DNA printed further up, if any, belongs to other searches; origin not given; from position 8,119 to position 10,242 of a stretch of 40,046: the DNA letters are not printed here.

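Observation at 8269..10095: Cytoplasmic family-1 solute-binding domain fused to a winged-helix DNA-binding domain: candidate new regulator architecture (copy 1)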

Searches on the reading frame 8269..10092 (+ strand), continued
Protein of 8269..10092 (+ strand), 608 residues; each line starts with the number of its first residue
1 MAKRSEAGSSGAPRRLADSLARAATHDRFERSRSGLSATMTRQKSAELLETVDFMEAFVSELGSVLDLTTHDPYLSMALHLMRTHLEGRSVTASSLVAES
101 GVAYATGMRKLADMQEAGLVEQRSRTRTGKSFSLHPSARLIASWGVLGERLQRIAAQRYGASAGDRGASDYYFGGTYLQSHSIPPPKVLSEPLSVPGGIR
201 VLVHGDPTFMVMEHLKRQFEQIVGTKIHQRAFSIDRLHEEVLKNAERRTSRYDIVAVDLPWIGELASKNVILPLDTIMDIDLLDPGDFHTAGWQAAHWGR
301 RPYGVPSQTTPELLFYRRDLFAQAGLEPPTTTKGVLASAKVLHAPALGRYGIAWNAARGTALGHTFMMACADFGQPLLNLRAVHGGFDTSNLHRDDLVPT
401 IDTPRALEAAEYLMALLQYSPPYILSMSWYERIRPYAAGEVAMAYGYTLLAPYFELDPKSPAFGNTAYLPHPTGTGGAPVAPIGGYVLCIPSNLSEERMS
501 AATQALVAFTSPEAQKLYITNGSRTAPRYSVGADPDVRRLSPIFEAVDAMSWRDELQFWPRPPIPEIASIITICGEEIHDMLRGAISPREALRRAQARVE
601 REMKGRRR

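Call 37: predict_structure(alignment_id=A1)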
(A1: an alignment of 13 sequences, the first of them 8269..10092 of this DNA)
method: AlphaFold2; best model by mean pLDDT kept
length: 608 residues; sequences in the alignment: 13
mean_pLDDT: 57.4   pTM: 0.40
mean pLDDT of the five models: 57.4, 56.8, 55.9, 50.8, 50.4
residues with pLDDT >= 90: 39; 70-90: 166; 50-70: 145; < 50: 258
segments of 3 or more residues with pLDDT < 50: 1-43, 160-187, 205-215, 308-317, 345-348, 355-394, 420-484, 519-565
pLDDT, mean of each block of 10 residues (from residue 1): 27 34 31 29 62 75 52 86 84 87 87 91 72 84 77 59 32 28 39 78 53 54 74 65 91 79 80 88 58 63 64 40 68 64 53 48 44 44 35 53 70 60 33 30 31 34 31 31 59 92 81 53 32 33 35 30 48 63 77 84 64
secondary structure, 60 per line:
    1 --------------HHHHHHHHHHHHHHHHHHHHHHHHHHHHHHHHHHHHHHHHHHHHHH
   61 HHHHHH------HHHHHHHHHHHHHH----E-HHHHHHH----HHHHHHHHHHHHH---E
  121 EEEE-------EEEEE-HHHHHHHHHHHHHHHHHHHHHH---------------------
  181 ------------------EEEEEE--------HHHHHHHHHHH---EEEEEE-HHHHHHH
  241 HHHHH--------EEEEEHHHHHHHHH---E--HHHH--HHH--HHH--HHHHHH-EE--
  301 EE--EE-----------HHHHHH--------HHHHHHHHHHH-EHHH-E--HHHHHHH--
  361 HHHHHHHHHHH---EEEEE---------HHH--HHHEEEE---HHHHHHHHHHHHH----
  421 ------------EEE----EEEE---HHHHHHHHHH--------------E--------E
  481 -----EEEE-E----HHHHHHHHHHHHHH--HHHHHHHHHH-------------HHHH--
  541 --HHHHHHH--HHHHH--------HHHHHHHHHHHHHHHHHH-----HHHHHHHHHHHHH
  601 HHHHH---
elements in order: H15-66 H73-86 H93-99 H104-116 E120-124 E132-136 H138-159 E199-204 H213-223 E227-232 H234-245 E254-258 H259-267 H274-277 H290-295 H318-323 H332-342 H352-358 H361-371 E375-379 E397-400 H404-416 E433-435 E440-443 H447-456 E486-489 H496-509 H512-521 H535-538 H543-549 H552-556 H565-582 H588-605

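Call 46: search_dna_similar(query=window:8269-10092:+, collection=plasmids, mode=protein, max_rows=40, rows=best, max_evalue=1e-50)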
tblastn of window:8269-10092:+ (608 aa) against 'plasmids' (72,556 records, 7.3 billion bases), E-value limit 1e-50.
Records with a match: 32; places in all: 32; records where one place covers at least 80% of the query: 32.
Best place of each record, by identity: 60-80% 18; <60% 14.
By first word of the organism name: Phaeobacter 12; Rhizobium 7; Tritonibacter 3; Shinella 2; Rhodobacteraceae 1; Pacificitalea 1; Marinovum 1; Skermanella 1; Agrobacterium 1; Loktanella 1; and 2 more.
By predicted mobility (MOB-suite, as given by PLSDB): non-mobilizable 24; conjugative 7; mobilizable 1.
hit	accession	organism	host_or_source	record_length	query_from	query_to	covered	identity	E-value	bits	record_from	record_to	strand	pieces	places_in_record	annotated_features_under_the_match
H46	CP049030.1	Rhodobacteraceae bacterium SC52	Apostichopus japonicus,pure ...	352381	2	606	100%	62.7%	0e+0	764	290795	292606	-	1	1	extracellular solute-binding protein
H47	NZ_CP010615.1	Phaeobacter inhibens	cell culture,clam larvae aquaculture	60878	35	607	94%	64.3%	0e+0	737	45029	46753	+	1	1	extracellular solute-binding protein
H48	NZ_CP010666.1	Phaeobacter inhibens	cell culture,clam larvae aquaculture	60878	35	607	94%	64.3%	0e+0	737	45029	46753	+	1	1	extracellular solute-binding protein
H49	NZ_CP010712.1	Phaeobacter inhibens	cell culture,algae aquaculture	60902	35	607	94%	64.3%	0e+0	737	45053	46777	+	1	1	extracellular solute-binding protein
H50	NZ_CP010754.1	Phaeobacter inhibens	cell culture,algae aquaculture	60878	35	607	94%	64.3%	0e+0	737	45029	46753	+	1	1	extracellular solute-binding protein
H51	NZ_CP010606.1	Phaeobacter inhibens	cell culture,clam larvae aquaculture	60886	35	607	94%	64.3%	0e+0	737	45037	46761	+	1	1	extracellular solute-binding protein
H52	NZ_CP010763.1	Phaeobacter inhibens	cell culture,clam larvae aquaculture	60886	35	607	94%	64.3%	0e+0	737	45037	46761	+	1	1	extracellular solute-binding protein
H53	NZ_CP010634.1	Phaeobacter inhibens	cell culture,clam larvae aquaculture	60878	35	607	94%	64.3%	0e+0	737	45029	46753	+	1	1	extracellular solute-binding protein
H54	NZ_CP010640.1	Phaeobacter gallaeciensis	cell culture,clam aquaculture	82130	35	607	94%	63.7%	0e+0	731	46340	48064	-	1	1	extracellular solute-binding protein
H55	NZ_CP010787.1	Phaeobacter gallaeciensis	cell culture,algae aquaculture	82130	35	607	94%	63.7%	0e+0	731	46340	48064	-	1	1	extracellular solute-binding protein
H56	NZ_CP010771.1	Phaeobacter piscinae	cell culture,fish larvae aquaculture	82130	35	607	94%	63.7%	0e+0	731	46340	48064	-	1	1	extracellular solute-binding protein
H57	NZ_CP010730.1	Phaeobacter inhibens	cell culture,clam larvae aquaculture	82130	35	607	94%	63.7%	0e+0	731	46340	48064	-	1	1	extracellular solute-binding protein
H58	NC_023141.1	Phaeobacter gallaeciensis DSM 26640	-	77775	35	607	94%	63.7%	0e+0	731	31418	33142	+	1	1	extracellular solute-binding protein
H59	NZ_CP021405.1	Pacificitalea manganoxidans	cell culture,sediment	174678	43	600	92%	64.7%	0e+0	729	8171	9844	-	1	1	extracellular solute-binding protein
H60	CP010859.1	Marinovum algicola DG 898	-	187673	41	600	92%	63.4%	0e+0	747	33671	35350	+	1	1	ABC-type sugar transport system, periplasmic component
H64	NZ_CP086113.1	Skermanella rosea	single cell,hydrocarbon-contaminated ...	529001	42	608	93%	48.9%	3e-157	507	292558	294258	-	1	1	extracellular solute-binding protein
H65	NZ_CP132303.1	Shinella sumterensis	Homo sapiens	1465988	29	604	95%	40.7%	8e-123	407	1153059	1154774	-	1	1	none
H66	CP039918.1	Agrobacterium tumefaciens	-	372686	44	606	93%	41.6%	2e-129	426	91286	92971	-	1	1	extracellular solute-binding protein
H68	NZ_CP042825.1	Rhizobium sp. WL3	Wheat,phyllosphere swab,leaves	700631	47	604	92%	36.2%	2e-112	377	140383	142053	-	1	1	extracellular solute-binding protein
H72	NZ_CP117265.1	Rhizobium tumorigenes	Rubus sp.,pure bacterial culture,Aerial ...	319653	47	608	92%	34.7%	3e-108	365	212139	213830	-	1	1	extracellular solute-binding protein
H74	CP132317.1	Shinella sumterensis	Homo sapiens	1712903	47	601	91%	34.8%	2e-101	345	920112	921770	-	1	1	extracellular solute-binding protein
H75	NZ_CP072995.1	Loktanella salsilacus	-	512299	45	603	92%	34.3%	2e-88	308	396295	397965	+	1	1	extracellular solute-binding protein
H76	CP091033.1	Sinorhizobium sp. B11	soybean,TY,soil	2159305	47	604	92%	34.2%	9e-105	355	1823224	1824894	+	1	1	extracellular solute-binding protein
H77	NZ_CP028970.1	Aminobacter sp. MSH1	Soil,Dichlobenil-treated soil sampled ...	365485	37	599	93%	30.1%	5e-71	256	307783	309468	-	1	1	extracellular solute-binding protein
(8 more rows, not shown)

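Call 49: get_annotated_region(hit=H66, flank=8000)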
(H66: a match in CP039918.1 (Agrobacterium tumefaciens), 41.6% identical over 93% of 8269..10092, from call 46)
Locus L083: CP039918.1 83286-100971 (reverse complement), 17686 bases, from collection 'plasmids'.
description: Agrobacterium tumefaciens strain CFBP6626 plasmid pAtCFBP6626a, complete sequence
organism: Agrobacterium tumefaciens (NCBI taxid 358)
taxonomy: Bacteria; Pseudomonadota; Alphaproteobacteria; Hyphomicrobiales; Rhizobiaceae; Agrobacterium; Agrobacterium tumefaciens
host: -; source: -; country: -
typing (MOB-suite, as given by PLSDB): conjugative; relaxase MOBQ,MOBQ; mating-pair formation MPF_T
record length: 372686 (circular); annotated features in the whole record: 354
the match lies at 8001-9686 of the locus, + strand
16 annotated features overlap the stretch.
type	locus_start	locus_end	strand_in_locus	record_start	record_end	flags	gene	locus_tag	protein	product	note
CDS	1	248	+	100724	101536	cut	-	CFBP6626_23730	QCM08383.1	TIM barrel protein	-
CDS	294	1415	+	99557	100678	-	-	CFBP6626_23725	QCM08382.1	substrate-binding domain-containing protein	-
CDS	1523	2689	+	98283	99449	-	-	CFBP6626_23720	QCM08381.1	Gfo/Idh/MocA family oxidoreductase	-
CDS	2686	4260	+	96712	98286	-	-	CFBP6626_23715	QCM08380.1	sugar ABC transporter ATP-binding protein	-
CDS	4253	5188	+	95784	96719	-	-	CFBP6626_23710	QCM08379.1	ABC transporter permease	-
CDS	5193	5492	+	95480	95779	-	-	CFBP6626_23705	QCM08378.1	antibiotic biosynthesis monooxygenase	-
CDS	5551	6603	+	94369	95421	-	-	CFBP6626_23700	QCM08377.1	sugar phosphate isomerase/epimerase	-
CDS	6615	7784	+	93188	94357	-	-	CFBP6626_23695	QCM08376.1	Gfo/Idh/MocA family oxidoreductase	-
CDS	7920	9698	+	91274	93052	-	-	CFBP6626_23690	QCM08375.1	extracellular solute-binding protein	-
CDS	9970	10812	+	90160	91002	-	-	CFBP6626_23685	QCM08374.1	sugar phosphate isomerase/epimerase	-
CDS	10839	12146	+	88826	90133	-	-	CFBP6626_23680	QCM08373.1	extracellular solute-binding protein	-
CDS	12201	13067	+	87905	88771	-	-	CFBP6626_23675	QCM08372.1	sugar ABC transporter permease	-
CDS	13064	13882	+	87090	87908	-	-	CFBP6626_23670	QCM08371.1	carbohydrate ABC transporter permease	-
CDS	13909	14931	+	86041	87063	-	-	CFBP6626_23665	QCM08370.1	zinc-binding dehydrogenase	-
CDS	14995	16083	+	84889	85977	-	ugpC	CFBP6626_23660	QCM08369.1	sn-glycerol-3-phosphate ABC transporter ATP-binding protein UgpC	-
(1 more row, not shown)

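Call 66: get_annotated_region(hit=H68, flank=8000)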
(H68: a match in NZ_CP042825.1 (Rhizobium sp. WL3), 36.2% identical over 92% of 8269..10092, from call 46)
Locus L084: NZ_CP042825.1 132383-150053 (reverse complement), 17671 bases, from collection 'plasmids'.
description: Rhizobium sp. WL3 plasmid unnamed2, complete sequence
organism: Rhizobium sp. WL3 (NCBI taxid 2603277)
taxonomy: Bacteria; Pseudomonadota; Alphaproteobacteria; Hyphomicrobiales; Rhizobiaceae; Rhizobium; Rhizobium sp. WL3
host: -; source: Wheat,phyllosphere swab,leaves; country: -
typing (MOB-suite, as given by PLSDB): non-mobilizable
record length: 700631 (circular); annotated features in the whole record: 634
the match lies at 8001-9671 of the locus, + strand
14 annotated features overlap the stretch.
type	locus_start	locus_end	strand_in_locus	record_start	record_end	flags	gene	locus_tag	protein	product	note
CDS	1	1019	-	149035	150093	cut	-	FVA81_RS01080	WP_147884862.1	maleylacetate reductase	-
CDS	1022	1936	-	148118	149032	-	-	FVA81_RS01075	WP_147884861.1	intradiol ring-cleavage dioxygenase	-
CDS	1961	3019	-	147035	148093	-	-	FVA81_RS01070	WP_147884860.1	SDR family oxidoreductase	-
CDS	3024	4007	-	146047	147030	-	-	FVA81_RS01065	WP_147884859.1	zinc-binding dehydrogenase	-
CDS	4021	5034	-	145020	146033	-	-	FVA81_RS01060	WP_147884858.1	Gfo/Idh/MocA family oxidoreductase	-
CDS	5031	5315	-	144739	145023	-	-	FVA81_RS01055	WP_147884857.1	YciI family protein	-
CDS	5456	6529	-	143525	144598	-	-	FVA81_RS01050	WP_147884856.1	2,3-butanediol dehydrogenase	-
CDS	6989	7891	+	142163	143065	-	-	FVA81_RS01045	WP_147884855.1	NAD(P)-dependent oxidoreductase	-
CDS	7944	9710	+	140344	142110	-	-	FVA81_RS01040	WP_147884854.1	extracellular solute-binding protein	-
CDS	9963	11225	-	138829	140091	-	-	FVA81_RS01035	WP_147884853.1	type II toxin-antitoxin system HipA family toxin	-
CDS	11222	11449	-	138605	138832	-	-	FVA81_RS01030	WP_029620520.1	helix-turn-helix domain-containing protein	-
CDS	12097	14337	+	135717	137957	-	-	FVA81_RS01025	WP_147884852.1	GGDEF and EAL domain-containing protein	-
CDS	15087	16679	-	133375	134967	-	-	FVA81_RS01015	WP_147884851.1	methyl-accepting chemotaxis protein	GO:0006935 - chemotaxis [Evidence IEA]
CDS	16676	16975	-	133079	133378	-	-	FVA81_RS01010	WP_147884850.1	hypothetical protein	-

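Call 67: get_annotated_region(hit=H77, flank=8000)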
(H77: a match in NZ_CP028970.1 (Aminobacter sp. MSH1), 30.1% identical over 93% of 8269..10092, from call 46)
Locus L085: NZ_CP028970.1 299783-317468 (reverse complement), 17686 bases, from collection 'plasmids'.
description: Aminobacter sp. MSH1 plasmid pUSP2, complete sequence
organism: Aminobacter sp. MSH1 (NCBI taxid 374606)
taxonomy: Bacteria; Pseudomonadota; Alphaproteobacteria; Hyphomicrobiales; Phyllobacteriaceae; Aminobacter; Aminobacter sp. MSH1
host: -; source: Soil,Dichlobenil-treated soil sampled from the courtyard of a former plant nursery located above a ...; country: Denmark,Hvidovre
typing (MOB-suite, as given by PLSDB): conjugative; replicon rep_cluster_346; relaxase MOBP; mating-pair formation MPF_T
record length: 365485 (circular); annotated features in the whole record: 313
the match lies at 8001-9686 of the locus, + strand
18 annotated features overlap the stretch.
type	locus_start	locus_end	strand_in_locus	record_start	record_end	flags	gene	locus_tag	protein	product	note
CDS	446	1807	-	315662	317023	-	-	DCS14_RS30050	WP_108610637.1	IS110 family transposase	-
CDS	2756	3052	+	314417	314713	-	-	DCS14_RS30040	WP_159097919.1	putative quinol monooxygenase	-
CDS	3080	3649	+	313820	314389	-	-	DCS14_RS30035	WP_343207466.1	nuclear transport factor 2 family protein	-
CDS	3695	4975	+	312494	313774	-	-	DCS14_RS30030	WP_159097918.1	sugar ABC transporter substrate-binding protein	-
CDS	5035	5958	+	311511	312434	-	-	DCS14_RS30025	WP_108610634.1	sugar ABC transporter permease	-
CDS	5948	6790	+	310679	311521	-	-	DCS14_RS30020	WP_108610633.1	carbohydrate ABC transporter permease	GO:0008643 - carbohydrate transport [Evidence IEA]; GO:0055085 - transmembrane transport [Evidence IEA]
CDS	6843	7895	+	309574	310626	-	ugpC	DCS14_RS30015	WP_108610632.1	sn-glycerol-3-phosphate ABC transporter ATP-binding protein UgpC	-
CDS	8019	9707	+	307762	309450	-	-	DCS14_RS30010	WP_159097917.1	extracellular solute-binding protein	-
CDS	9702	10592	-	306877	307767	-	-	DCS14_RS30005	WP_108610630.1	NAD(P)-dependent oxidoreductase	-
CDS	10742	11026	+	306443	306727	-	-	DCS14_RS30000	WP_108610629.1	YciI family protein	-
CDS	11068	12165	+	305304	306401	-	-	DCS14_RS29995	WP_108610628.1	maleylacetate reductase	-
CDS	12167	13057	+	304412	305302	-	-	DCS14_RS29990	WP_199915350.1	intradiol ring-cleavage dioxygenase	-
CDS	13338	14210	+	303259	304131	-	-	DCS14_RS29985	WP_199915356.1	amidase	-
CDS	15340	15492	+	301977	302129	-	-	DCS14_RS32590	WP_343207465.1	hypothetical protein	-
CDS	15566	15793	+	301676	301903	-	-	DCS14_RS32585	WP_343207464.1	hypothetical protein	-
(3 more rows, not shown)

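Call 68: get_annotated_region(hit=H75, flank=8000)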
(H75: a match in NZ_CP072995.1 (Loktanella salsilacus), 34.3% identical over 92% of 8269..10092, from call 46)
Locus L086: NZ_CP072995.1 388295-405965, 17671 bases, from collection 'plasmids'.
description: Loktanella salsilacus strain 1A07899 plasmid plas1, complete sequence
organism: Loktanella salsilacus (NCBI taxid 195913)
taxonomy: Bacteria; Pseudomonadota; Alphaproteobacteria; Rhodobacterales; Roseobacteraceae; Loktanella; Loktanella salsilacus
host: -; source: -; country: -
typing (MOB-suite, as given by PLSDB): non-mobilizable
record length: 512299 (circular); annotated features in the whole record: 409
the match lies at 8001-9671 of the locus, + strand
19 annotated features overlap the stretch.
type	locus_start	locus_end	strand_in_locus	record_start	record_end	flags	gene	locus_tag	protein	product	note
CDS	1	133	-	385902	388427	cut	-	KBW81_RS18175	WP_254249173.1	ATP-binding cassette domain-containing protein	-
CDS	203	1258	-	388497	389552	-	-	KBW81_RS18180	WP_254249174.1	substrate-binding domain-containing protein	-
CDS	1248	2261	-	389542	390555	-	-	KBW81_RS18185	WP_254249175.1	ABC transporter permease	-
CDS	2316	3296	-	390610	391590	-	-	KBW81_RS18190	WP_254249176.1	zinc-binding dehydrogenase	-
CDS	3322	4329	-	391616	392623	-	-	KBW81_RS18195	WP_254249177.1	Gfo/Idh/MocA family oxidoreductase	-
CDS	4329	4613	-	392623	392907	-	-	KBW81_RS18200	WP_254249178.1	YciI family protein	-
CDS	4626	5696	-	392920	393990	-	-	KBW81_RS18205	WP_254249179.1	SDR family oxidoreductase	-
CDS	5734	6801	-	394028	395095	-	-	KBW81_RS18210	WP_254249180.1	2,3-butanediol dehydrogenase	-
CDS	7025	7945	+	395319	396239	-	-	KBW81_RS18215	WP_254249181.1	NAD(P)-dependent oxidoreductase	-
CDS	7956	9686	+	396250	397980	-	-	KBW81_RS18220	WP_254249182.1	extracellular solute-binding protein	-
CDS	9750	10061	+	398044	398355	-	-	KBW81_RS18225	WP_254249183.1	putative quinol monooxygenase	-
CDS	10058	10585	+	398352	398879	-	-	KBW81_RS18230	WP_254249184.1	VOC family protein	-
CDS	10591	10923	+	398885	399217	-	-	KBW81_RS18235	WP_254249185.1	hypothetical protein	-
CDS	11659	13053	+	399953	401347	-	-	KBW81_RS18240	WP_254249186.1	sensor histidine kinase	-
CDS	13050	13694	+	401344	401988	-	-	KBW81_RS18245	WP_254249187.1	response regulator transcription factor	GO:0000160 - phosphorelay signal transduction system [Evidence IEA]; GO:0006355 - regulation of DNA-templated ...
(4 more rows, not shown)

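Call 82: get_annotated_region(hit=H64, flank=6000)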
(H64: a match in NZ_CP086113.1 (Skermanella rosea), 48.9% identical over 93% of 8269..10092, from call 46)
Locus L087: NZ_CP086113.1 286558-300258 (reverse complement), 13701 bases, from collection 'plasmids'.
description: Skermanella rosea strain KEMB 2255-458 plasmid pSR-2, complete sequence
organism: Skermanella rosea (NCBI taxid 1817965)
taxonomy: Bacteria; Pseudomonadota; Alphaproteobacteria; Rhodospirillales; Azospirillaceae; Skermanella; Skermanella rosea
host: -; source: single cell,hydrocarbon-contaminated desert sand; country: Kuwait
typing (MOB-suite, as given by PLSDB): non-mobilizable
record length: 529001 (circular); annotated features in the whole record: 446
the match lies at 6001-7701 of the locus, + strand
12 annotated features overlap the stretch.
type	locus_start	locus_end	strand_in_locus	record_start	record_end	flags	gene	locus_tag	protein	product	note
CDS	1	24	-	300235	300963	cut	-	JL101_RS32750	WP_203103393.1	ThuA domain-containing protein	-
CDS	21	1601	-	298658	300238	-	-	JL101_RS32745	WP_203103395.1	sugar ABC transporter ATP-binding protein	-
CDS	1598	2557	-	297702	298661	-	-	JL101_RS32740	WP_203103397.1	ABC transporter permease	GO:0008643 - carbohydrate transport [Evidence IEA]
CDS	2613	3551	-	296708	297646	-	-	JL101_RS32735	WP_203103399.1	ABC transporter permease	-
CDS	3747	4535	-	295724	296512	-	-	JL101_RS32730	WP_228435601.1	SDR family oxidoreductase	-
CDS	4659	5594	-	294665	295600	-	-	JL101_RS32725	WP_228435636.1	sugar ABC transporter substrate-binding protein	-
CDS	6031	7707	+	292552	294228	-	-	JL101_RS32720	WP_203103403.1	extracellular solute-binding protein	-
CDS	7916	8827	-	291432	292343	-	-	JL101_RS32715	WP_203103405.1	recombinase family protein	GO:0006310 - DNA recombination [Evidence IEA]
CDS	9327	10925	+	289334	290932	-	-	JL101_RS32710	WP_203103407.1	Mu transposase C-terminal domain-containing protein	-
CDS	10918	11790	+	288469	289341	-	-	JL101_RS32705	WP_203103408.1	TniB family NTP-binding protein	-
CDS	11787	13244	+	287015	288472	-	-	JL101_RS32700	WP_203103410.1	TniQ family protein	-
CDS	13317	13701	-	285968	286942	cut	-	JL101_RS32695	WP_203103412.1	recombinase family protein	GO:0006310 - DNA recombination [Evidence IEA]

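Call 83: get_annotated_region(hit=H65, flank=6000)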
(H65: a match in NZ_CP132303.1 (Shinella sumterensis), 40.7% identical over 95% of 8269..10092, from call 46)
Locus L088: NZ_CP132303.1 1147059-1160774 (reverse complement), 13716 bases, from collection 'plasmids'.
description: Shinella sumterensis strain 1760953 plasmid unnamed1, complete sequence
organism: Shinella sumterensis (NCBI taxid 1967501)
taxonomy: Bacteria; Pseudomonadota; Alphaproteobacteria; Hyphomicrobiales; Rhizobiaceae; Shinella; Shinella sumterensis
host: -; source: Homo sapiens; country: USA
typing (MOB-suite, as given by PLSDB): non-mobilizable
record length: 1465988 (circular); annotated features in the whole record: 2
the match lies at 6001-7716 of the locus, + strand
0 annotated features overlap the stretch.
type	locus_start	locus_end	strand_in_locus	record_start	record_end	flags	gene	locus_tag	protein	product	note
